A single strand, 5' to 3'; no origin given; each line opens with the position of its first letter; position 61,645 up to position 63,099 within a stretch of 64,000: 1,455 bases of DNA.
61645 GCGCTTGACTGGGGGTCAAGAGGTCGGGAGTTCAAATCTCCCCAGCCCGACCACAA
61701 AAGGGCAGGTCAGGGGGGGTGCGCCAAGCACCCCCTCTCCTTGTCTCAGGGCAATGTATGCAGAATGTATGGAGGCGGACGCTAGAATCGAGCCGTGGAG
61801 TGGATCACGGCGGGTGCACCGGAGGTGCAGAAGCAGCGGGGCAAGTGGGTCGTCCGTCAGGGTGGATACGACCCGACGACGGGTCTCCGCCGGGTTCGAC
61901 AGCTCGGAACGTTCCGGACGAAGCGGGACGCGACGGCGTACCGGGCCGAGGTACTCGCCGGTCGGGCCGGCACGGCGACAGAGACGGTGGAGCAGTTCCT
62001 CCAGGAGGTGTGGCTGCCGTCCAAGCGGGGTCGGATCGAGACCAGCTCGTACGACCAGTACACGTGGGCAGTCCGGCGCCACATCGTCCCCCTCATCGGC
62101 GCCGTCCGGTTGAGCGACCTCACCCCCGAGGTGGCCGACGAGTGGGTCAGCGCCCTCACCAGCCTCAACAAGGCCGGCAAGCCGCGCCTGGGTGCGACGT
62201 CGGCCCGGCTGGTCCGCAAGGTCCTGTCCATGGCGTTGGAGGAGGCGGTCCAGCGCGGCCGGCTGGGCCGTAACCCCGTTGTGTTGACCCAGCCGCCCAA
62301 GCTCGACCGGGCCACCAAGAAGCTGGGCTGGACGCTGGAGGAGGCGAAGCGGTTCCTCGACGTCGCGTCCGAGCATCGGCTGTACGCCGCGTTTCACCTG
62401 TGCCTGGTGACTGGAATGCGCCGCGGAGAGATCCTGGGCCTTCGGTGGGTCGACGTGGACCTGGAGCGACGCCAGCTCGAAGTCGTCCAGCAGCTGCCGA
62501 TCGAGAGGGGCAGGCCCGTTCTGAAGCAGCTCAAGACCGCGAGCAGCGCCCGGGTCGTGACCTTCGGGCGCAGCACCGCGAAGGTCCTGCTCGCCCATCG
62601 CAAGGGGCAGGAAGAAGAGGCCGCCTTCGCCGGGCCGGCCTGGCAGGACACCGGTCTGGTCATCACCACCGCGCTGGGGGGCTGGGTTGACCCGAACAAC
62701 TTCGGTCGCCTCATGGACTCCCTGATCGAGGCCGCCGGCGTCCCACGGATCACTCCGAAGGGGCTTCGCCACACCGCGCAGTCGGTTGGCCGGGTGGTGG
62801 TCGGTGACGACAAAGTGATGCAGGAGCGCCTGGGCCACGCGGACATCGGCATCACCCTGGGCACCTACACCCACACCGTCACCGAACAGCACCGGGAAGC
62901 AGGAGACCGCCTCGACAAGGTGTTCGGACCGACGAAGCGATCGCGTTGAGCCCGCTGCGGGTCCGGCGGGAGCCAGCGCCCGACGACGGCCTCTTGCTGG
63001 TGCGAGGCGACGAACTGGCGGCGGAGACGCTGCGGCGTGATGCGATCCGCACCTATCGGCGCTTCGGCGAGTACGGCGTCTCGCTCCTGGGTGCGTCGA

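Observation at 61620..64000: Integrated element at tRNA-Pro(GGG) with an intact integrase and unknown cargo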

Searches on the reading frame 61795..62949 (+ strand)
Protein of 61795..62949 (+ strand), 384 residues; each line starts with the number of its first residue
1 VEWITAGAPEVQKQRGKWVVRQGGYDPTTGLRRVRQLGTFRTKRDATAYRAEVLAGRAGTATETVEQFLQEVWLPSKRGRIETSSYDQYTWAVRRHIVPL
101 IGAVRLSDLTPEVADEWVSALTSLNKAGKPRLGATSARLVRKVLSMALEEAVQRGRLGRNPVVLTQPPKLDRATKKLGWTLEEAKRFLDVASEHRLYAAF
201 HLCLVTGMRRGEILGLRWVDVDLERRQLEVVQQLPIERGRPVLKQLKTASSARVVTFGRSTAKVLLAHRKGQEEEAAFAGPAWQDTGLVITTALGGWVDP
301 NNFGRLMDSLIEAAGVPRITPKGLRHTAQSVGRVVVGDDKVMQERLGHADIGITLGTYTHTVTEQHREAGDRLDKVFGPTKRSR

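Call 4: search_protein_families(library=pfam, proteins=[window:61795-62949:+], max_evalue=0.1)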
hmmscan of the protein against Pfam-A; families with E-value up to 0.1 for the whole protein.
window:61795-62949:+ (384 aa): 4 families
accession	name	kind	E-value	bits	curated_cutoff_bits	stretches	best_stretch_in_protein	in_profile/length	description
PF00589.27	Phage_integrase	-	7.3e-17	62.1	27.1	1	182-361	6-168/172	Phage integrase family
PF14659.12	Phage_int_SAM_3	-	9.7e-09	35.8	22.6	1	65-121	2-57/58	Phage integrase, N-terminal SAM-like domain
PF22022.2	Phage_int_M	-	0.0008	20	27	1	72-162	7-90/96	Phage integrase central domain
PF14657.12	Arm-DNA-bind_4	-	0.01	15.9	22.3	1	18-54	2-39/47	Arm DNA-binding domain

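Call 5: search_protein_families(library=ncbifam, proteins=[window:61795-62949:+], max_evalue=0.1)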
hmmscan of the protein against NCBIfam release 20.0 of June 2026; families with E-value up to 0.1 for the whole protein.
window:61795-62949:+ (384 aa): 10 families
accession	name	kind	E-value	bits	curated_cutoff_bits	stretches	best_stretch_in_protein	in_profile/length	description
NF040815.2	recomb_XerA_Arch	equivalog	3.1e-12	46.6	220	1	136-368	60-261/263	site-specific tyrosine recombinase/integron integrase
NF001399.0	PRK00283.1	subfamily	6.6e-10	38.7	279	1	62-368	6-290/300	tyrosine recombinase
TIGR02224.1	recomb_XerC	equivalog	3.1e-09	36.6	335.15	1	152-367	81-283/295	tyrosine recombinase XerC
TIGR02225.1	recomb_XerD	equivalog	1.2e-08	34.7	329.6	1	152-365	78-278/290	site-specific tyrosine recombinase XerD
NF003462.0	PRK05084.1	equivalog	3.2e-07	29.4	267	1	318-375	302-358/360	tyrosine recombinase XerS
TIGR02249.1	integrase_gron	subfamily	1.3e-06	28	265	2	305-365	244-304/315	integron integrase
NF011946.0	PRK15417.1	equivalog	5.1e-05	22.6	435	0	302-372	256-326/337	integron integrase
NF002331.0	PRK01287.1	subfamily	0.0016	17.5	371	1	105-232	68-200/365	site-specific tyrosine recombinase XerC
NF007370.0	PRK09870.1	subfamily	0.0038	16.9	221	0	195-230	33-68/200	tyrosine-type DNA invertase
NF007371.0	PRK09871.1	subfamily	0.036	13.6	222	0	193-355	25-169/198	tyrosine-type DNA invertase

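Call 7: find_encoding_contigs(protein=window:61795-62949:+, flank=10000, max_places=10)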
Protein window:61795-62949:+ (384 aa): no gene with exactly this product is on record in the collection.

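Call 9: find_encoding_contigs(protein=window:61795-62946:+, flank=10000, max_places=10)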
Protein seq(384 aa) (384 aa): no gene with exactly this product is on record in the collection.

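Call 10: find_related_loci(query=window:61795-62949:+, collection=genome_contigs, flank=10000)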
Query window:61795-62949:+ (384 aa) in genome_contigs; peptide patterns used: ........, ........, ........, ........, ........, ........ (x = any residue, [..] = any of these).
223 stretches matched a pattern; 105 encode a relative of the query (tblastn E <= 1e-3); the best 80 are kept; 80 distinct loci.
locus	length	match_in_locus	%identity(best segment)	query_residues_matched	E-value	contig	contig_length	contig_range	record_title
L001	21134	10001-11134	78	1-378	0e+0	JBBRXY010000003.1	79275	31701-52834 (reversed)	MAG: Acidimicrobiales bacterium isolate La5_maxbin2.246 La5_maxbin2.246_K_428058_L_79275_cov_18.1120, whole genome shotg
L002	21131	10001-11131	78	1-377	0e+0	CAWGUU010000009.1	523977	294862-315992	MAG: uncultured Acidimicrobiia bacterium isolate MFD04212.bin.2.100 genome assembly, contig: contig_2025, whole genome s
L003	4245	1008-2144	74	1-379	0e+0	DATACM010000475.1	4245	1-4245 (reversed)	MAG TPA_asm: Acidimicrobiales bacterium isolate SMAG_U6724 k141_1459720, whole genome shotgun sequence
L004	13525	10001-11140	72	1-380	2e-180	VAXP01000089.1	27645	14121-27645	MAG: Actinobacteria bacterium isolate AC_35 14_0903_12_20cm_scaffold_1077, whole genome shotgun sequence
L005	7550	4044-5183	72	1-380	4e-180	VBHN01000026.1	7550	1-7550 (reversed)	MAG: Chloroflexi bacterium isolate CF_105 14_0929_12_20cm_scaffold_11974, whole genome shotgun sequence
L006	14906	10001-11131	71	1-377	7e-180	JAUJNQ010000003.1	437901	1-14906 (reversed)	MAG: Acidimicrobiales bacterium isolate YX2bin35 opera_contig_37, whole genome shotgun sequence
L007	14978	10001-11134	71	1-379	1e-177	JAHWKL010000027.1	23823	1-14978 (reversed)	MAG: Actinomycetota bacterium isolate 0813_bin15 NODE_27_length_23823_cov_21.831617, whole genome shotgun sequence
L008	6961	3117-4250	70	1-378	2e-178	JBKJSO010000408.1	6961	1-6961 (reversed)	MAG: Acidimicrobiales bacterium isolate ant_bin.582 S1Ck117_5395115_flag_1_multi_13.6407_len_6961, whole genome shotgun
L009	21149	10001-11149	70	1-383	7e-174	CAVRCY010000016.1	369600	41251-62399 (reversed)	MAG: uncultured Acidimicrobiia bacterium isolate MFD04850.bin.2.113 genome assembly, contig: contig_39234, whole genome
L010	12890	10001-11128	72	4-379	8e-173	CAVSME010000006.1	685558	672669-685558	MAG: uncultured Acidimicrobiales bacterium isolate MFD04944.bin.1.57 genome assembly, contig: contig_14771, whole genome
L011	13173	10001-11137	69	1-377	3e-171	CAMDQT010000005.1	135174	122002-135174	MAG: Ferrithrix thermotolerans DSM 19514 isolate TH-08apr19-218 genome assembly, contig: TH-08apr19-C115, whole genome s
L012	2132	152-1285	72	1-379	0e+0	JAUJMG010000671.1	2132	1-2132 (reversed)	MAG: Thermomicrobiales bacterium isolate YPbin5 NODE_30803_length_2132_cov_17.237362, whole genome shotgun sequence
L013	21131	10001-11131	68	1-377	4e-169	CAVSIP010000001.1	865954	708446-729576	MAG: uncultured Actinomycetota bacterium isolate MFD01721.bin.2.43 genome assembly, contig: contig_12443, whole genome s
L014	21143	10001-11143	71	1-379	8e-169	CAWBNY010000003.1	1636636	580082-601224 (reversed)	MAG: uncultured Acidimicrobiia bacterium isolate MFD01275.bin.1.25 genome assembly, contig: contig_2824, whole genome sh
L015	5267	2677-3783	69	9-377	6e-171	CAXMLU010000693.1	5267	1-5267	MAG TPA_asm: uncultured bacterium isolate SRR1572169_binner23_Refined_37 genome assembly, contig: ERZ16270753.140183, wh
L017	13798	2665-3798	69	1-378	7e-165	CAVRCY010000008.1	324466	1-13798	MAG: uncultured Acidimicrobiia bacterium isolate MFD04850.bin.2.113 genome assembly, contig: contig_2144, whole genome s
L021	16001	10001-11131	66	1-377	1e-161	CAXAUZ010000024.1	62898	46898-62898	MAG TPA_asm: uncultured Acidimicrobiaceae bacterium isolate ERR2752157_binner123_Refined_19 genome assembly, contig: ERZ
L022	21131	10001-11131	66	1-377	1e-161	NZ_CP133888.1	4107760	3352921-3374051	Salinilacustrithrix flava strain EGI L10123 chromosome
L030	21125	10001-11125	63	3-377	2e-153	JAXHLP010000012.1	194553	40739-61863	MAG: Acidimicrobiales bacterium isolate Salar_de_Ascotan_soil_MAG_ASO25 contig_7581_polypolish, whole genome shotgun seq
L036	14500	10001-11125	59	4-377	1e-134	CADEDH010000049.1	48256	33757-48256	MAG: uncultured actinobacterium isolate Actinobacteria sp. RBC023 genome assembly, contig: MAG023_49, whole genome shotg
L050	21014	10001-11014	83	6-384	9e-152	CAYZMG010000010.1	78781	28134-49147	MAG TPA_asm: uncultured Acidimicrobiales bacterium isolate binchicken_co266_12 genome assembly, contig: NODE_697_length_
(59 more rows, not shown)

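Call 23: search_protein_families(library=pfam, proteins=[L022:12807-15995:+, L022:11955-12242:+, L022:11176-11433:+, L017:3801-4016:+, L017:4028-4270:+, L006:11809-12522:-, L030:11349-11774:+, L036:11284-12828:+, L036:12729-13964:+, L050:2027-3037:+], max_evalue=0.01)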
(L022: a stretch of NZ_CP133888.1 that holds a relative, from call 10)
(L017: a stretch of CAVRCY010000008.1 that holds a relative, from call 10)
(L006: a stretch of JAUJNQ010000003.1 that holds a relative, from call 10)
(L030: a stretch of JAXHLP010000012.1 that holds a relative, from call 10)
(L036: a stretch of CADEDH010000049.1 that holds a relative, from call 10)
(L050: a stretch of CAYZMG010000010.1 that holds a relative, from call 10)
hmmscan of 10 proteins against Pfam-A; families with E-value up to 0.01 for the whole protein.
L022:12807-15995:+ (1062 aa): 10 families
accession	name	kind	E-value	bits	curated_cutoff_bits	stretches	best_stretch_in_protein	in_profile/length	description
PF08751.17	TrwC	-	2.2e-75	254.3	25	1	18-290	6-285/286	TrwC relaxase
PF13604.12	AAA_30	-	1e-56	192.1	27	1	435-624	2-189/191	AAA domain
PF13245.12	AAA_19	-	1.3e-18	67.9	25.1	1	449-568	9-133/134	AAA domain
PF18335.7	SH3_13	-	1e-08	35.3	41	1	686-729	21-64/65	ATP-dependent RecD-like DNA helicase SH3 domain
PF13086.12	AAA_11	-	5.2e-06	26.8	27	1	526-564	215-250/257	AAA domain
PF22232.2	TraI_hel_assoc_N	-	8.4e-06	26.8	27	1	478-559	22-99/99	TraI helicase-associated ssDNA bd, N-terminal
PF13401.12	AAA_22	-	9.5e-05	23.2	27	1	450-566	4-128/130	AAA domain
PF13538.12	UvrD_C_2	-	0.00022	21.5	27.4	1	750-788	1-46/52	UvrD-like helicase C-terminal domain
PF01443.25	Viral_helicase1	-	0.00065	20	21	0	455-567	2-100/228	Viral superfamily 1 RNA helicase core domain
PF02562.22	PhoH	-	0.005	16.8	27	0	436-467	6-35/205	PhoH-like protein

L022:11955-12242:+ (95 aa): 2 families
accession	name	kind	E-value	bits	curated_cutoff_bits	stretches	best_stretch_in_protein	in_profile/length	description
PF12728.13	HTH_17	-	1e-14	54.9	27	1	42-89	2-49/51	Helix-turn-helix domain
PF21531.3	Rv2175c_wHTH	-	0.0052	17.2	27.1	1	37-80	11-54/57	DNA-binding protein Rv2175c, wHTH domain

L022:11176-11433:+ (85 aa): 0 families

L017:3801-4016:+ (71 aa): 1 family
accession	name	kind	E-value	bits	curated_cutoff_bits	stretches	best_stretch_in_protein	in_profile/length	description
PF14076.12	DUF4258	-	3.4e-11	43.7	25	1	3-57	1-58/71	Domain of unknown function (DUF4258)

L017:4028-4270:+ (80 aa): 1 family
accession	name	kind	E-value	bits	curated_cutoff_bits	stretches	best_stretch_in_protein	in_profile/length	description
PF10049.14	DUF2283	-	2.2e-10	41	23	1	2-47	1-46/49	Protein of unknown function (DUF2283)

L006:11809-12522:- (237 aa): 2 families
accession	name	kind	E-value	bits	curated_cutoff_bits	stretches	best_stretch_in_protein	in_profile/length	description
PF13560.12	HTH_31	-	0.0005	20.8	27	1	30-89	8-57/64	Helix-turn-helix domain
PF01381.28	HTH_3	-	0.0037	17.7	23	0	30-92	3-54/55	Helix-turn-helix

L030:11349-11774:+ (141 aa): 1 family
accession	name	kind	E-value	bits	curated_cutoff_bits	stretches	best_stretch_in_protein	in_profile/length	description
PF01850.27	PIN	-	2.4e-11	44.8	23.6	1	8-131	1-117/120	PIN domain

L036:11284-12828:+ (514 aa): 0 families

L036:12729-13964:+ (411 aa): 0 families

L050:2027-3037:+ (336 aa): 2 families
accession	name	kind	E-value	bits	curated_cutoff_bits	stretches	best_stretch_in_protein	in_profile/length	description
PF13560.12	HTH_31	-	0.00039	21.1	27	1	60-110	3-48/64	Helix-turn-helix domain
PF01381.28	HTH_3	-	0.0027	18.2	23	1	64-100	2-32/55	Helix-turn-helix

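Call 33: search_solved_structures(query=window:61795-62949:+, max_evalue=0.001, show_alignments=2)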
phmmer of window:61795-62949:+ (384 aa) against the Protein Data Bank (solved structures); distinct sequences matched with E-value up to 0.001: 11.
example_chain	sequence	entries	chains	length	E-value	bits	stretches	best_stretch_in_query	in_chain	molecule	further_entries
5hxy_A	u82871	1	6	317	3e-09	39.7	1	159-228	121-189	Tyrosine recombinase XerA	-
6en0_A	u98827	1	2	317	4.1e-07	32.7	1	141-373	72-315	Int protein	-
6emy_A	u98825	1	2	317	4.1e-07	32.7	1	141-373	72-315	Int protein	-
6emz_A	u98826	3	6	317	1.1e-06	31.3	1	141-373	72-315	Int protein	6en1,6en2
3nkh_A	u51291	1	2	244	1.4e-06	30.9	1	204-376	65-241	Integrase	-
2kkp_A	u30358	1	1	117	3.7e-06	29.5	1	64-169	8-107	Phage integrase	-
1p7d_A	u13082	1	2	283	2.2e-05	27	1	134-221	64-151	Integrase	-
5j0n_E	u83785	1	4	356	3.3e-05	26.4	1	134-221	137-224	Integrase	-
1z1g_A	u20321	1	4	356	3.4e-05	26.4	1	134-221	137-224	Integrase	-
1z19_A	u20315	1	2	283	3.7e-05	26.2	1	134-221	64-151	Integrase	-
1z1b_A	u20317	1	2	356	5.7e-05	25.6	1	134-221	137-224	Integrase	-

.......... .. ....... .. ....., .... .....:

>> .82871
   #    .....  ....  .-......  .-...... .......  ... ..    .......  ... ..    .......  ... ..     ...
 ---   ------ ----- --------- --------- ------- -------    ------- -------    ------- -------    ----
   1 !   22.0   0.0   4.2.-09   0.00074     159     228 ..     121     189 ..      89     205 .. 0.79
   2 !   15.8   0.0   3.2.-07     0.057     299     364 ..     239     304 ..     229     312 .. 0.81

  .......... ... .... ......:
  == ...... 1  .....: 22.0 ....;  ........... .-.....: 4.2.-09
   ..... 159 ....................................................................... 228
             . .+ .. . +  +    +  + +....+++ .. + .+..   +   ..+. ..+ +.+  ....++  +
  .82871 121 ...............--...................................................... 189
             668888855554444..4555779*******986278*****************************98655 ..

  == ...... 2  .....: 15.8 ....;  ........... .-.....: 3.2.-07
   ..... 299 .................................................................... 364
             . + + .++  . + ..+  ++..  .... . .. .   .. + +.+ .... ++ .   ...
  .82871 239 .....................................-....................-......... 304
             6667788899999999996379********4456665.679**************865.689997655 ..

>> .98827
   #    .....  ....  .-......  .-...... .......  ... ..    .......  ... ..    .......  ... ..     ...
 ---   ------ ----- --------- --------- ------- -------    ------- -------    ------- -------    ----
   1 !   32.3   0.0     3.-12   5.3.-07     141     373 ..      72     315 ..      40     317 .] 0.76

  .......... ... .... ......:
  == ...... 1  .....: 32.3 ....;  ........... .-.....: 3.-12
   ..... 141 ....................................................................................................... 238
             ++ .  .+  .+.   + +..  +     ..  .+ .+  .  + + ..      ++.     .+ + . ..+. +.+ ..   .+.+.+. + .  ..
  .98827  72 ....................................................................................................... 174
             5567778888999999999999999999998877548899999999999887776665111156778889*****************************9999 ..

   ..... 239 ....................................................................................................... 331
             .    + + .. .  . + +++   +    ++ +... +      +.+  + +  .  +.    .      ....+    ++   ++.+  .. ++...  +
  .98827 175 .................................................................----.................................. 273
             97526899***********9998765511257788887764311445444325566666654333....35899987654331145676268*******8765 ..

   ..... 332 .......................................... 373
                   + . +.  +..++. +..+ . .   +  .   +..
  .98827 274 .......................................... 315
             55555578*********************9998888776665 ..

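Call 43: search_protein_families(library=phrogs, proteins=[window:61795-62949:+], max_evalue=0.01)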
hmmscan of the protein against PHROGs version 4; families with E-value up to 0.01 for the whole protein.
window:61795-62949:+ (384 aa): 8 families
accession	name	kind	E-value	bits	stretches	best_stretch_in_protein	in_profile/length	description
phrog_1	-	integration and excision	3.6e-59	202.6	1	13-380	119-454/611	integrase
phrog_216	-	integration and excision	3.3e-21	76.6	1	140-375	18-238/301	integrase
phrog_7244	-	integration and excision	2.4e-10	41.1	1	121-221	127-223/263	integrase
phrog_23783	-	integration and excision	1.5e-06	29.3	1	18-171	17-158/162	integrase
phrog_7685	-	integration and excision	3.1e-06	27.9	1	315-377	177-239/240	integrase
phrog_37709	-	unknown function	0.00012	23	1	156-227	41-108/116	-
phrog_34557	-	integration and excision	0.0018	19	1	202-354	6-160/183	integrase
phrog_26960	-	unknown function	0.0033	18.7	1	11-120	11-125/146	-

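Call 72: search_dna_similar(query=window:61795-62949:+, collection=phages, mode=protein, max_rows=8)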
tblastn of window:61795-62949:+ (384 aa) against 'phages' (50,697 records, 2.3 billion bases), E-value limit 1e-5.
Records with a match: 2021; places in all: 2030; records where one place covers at least 80% of the query: 1249.
Best place of each record, by identity: <60% 2021.
By first word of the organism name: Mycobacterium 644; Streptococcus 500; Staphylococcus 209; Bacteriophage 93; Paenibacillus 89; Arthrobacter 61; Gordonia 55; Lactobacillus 48; Pseudomonas 33; Bacillus 32; and 54 more.
By host as written in the record: Mycobacterium smegmatis mc2 155 422; - 168; Mycobacterium smegmatis mc#155 100; Staphylococcus aureus 61; Gordonia terrae 3612 49; Paenibacillus larvae 38; Mycobacterium smegmatis mc2155 28; Arthrobacter globiformis B-2979 25; and 692 more.
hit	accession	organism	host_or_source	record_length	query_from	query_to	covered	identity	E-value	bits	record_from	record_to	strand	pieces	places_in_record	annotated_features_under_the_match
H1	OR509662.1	Bacillus phage vB_BanS-A16R4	Bacillus anthracis str. A16R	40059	10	378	96%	31.0%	1e-41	162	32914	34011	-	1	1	putative integrase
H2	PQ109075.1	Thermus phage Lalka8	Thermus thermophilus HB8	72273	12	365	92%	31.8%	1e-22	105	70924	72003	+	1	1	integrase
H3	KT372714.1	Bacillus phage vB_BtS_BMBtp16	Bacillus thuringiensis YBT-1518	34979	3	369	96%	30.4%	9e-41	159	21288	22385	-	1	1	integrase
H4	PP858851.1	Bacillus phage PHBA67-J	Bacillus cereus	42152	10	378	96%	30.1%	2e-39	155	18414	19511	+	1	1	xerC_2: tyrosine recombinase XerC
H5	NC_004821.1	Bacillus phage phBC6A52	Bacillus cereus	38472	10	378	96%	30.1%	1e-39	156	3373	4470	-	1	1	DNA integration/recombination/invertion protein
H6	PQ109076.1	Thermus phage Lalka27a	Thermus thermophilus HB27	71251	12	365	92%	31.3%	6e-22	103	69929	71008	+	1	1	integrase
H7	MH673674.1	Thermus phage phiMa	Thermus thermophilus HB8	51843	12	382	97%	29.6%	1e-24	112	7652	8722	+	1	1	hypothetical protein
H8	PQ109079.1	Thermus phage Cumys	Thermus thermophilus HB8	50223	12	382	97%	29.6%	1e-24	111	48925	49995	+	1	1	integrase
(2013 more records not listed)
